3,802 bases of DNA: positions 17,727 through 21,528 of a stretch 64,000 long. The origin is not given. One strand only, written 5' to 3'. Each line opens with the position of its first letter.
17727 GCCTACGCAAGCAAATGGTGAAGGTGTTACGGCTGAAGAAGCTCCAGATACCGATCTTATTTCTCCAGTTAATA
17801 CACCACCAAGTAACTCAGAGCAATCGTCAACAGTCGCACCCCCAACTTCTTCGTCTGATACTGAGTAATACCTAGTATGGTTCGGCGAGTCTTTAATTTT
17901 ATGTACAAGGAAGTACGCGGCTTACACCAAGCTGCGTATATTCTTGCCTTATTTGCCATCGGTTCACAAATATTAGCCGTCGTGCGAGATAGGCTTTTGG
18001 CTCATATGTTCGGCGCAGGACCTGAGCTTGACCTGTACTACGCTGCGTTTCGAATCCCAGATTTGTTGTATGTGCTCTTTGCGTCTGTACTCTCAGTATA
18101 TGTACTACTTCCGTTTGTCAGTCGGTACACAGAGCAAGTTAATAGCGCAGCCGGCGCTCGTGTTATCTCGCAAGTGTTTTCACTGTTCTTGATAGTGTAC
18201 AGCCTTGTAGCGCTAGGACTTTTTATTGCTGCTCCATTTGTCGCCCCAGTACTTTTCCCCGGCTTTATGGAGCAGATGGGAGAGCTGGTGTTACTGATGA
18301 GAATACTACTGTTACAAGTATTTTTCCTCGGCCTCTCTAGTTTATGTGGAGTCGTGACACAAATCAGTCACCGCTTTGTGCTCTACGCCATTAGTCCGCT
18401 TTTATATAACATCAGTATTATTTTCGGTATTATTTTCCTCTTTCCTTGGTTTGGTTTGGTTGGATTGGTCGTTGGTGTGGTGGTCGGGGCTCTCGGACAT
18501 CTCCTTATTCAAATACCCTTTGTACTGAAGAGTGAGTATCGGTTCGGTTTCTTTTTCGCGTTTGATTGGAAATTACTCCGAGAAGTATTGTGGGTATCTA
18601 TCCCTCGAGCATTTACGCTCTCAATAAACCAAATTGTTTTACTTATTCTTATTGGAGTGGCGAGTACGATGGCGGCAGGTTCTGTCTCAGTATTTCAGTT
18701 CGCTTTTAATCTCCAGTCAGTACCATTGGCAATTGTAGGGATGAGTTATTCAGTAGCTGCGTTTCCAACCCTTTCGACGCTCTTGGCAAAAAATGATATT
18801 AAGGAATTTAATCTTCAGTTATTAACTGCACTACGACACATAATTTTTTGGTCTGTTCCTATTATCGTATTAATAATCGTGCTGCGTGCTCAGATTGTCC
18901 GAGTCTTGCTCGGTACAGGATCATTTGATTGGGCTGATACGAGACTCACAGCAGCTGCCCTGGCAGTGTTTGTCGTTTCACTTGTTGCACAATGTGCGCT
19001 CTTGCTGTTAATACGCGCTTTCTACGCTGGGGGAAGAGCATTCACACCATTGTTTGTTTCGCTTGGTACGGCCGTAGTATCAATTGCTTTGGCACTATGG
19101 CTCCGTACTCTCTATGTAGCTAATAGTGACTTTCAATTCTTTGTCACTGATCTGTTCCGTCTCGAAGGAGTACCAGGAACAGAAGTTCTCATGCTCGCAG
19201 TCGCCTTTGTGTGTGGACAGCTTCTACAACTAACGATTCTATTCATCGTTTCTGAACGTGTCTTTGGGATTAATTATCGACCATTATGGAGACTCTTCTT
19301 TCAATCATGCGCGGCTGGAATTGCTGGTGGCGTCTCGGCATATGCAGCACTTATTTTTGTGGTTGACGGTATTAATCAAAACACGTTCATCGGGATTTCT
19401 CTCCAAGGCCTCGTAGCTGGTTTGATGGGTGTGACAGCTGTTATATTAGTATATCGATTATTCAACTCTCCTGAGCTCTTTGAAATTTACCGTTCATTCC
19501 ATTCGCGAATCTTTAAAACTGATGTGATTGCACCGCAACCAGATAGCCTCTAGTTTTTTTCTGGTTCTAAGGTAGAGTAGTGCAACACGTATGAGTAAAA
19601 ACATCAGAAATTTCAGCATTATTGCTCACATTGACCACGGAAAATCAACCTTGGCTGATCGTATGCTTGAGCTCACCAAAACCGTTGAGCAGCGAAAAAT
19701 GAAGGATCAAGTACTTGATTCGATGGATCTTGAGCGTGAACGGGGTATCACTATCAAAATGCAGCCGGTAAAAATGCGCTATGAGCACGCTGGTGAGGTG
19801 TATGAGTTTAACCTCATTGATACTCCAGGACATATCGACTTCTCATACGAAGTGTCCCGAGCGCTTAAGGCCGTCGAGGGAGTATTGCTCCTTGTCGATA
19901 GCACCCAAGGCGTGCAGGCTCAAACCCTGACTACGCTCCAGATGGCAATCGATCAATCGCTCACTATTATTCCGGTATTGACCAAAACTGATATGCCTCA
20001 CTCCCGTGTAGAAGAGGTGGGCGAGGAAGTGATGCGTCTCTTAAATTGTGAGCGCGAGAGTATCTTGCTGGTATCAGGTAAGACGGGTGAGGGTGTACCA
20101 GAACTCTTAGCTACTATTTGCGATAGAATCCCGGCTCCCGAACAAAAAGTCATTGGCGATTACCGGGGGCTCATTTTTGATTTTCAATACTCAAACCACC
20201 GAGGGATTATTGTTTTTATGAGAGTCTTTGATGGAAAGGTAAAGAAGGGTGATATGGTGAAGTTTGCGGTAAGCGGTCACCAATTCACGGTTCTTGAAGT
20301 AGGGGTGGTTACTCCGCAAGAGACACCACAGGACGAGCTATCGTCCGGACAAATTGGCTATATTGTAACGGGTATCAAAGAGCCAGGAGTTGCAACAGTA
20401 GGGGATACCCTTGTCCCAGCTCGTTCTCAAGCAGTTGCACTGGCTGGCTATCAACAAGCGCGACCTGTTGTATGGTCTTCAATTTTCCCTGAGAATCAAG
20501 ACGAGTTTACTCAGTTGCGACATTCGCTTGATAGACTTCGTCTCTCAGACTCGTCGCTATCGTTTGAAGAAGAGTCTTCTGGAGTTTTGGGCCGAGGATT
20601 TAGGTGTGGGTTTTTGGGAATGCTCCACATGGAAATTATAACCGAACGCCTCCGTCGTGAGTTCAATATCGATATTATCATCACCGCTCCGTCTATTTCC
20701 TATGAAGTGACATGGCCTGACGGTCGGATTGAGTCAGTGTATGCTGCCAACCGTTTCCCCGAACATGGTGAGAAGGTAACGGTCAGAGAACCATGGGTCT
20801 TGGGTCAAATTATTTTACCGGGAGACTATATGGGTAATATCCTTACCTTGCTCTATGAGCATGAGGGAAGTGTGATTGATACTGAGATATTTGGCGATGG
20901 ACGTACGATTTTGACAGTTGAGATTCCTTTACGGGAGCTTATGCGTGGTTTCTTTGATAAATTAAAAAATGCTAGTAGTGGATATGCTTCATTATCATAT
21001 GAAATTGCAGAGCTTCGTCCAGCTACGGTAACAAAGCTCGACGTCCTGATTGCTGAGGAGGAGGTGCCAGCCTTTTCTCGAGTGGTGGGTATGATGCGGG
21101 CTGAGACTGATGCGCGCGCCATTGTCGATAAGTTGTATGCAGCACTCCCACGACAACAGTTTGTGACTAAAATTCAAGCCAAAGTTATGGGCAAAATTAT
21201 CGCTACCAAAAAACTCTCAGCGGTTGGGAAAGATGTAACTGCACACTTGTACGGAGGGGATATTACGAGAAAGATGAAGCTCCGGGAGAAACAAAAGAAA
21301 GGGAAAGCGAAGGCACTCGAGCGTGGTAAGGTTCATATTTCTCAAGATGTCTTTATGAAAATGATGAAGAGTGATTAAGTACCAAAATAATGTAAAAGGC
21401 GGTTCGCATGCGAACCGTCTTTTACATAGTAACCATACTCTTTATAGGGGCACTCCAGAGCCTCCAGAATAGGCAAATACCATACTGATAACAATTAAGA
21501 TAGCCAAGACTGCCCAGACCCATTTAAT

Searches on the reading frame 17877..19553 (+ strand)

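Call 8: search_protein_families(library=pfam, proteins=[window:17877-19553:+], max_evalue=0.001)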
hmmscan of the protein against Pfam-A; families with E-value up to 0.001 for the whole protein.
window:17877-19553:+ (558 aa): 1 family
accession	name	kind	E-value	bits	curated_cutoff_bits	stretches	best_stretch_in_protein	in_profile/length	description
PF03023.19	MurJ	-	6.8e-62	210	27.4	1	41-505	1-441/451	Lipid II flippase MurJ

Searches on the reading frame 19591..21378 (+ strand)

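Call 8: search_protein_families(library=pfam, proteins=[window:19591-21378:+], max_evalue=0.001)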
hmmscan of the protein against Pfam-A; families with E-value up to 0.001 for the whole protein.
window:19591-21378:+ (595 aa): 7 families
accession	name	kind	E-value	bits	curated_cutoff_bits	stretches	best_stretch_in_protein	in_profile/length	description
PF00009.33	GTP_EFTU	-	7e-52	176.2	26.5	1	3-181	1-187/188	Elongation factor Tu GTP binding domain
PF06421.17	LepA_C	-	1.8e-29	102.4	29.7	1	488-593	2-107/107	GTP-binding protein LepA C-terminus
PF00679.30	EFG_C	-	5.8e-17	61.9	27.9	1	398-482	2-85/89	Elongation factor G C-terminus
PF03144.31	GTP_EFTU_D2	-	3.9e-11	43.7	30.3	1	205-274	1-72/73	Elongation factor Tu domain 2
PF14492.12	EFG_III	-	3.7e-07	30.5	27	1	291-364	3-73/75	Elongation Factor G, domain III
PF22042.2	EF-G_D2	-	3.6e-06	27.4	27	1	192-275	3-82/84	Elongation factor G domain 2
PF01926.29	MMR_HSR1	-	6.2e-05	23.5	21.9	1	16-132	10-113/113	50S ribosome-binding GTPase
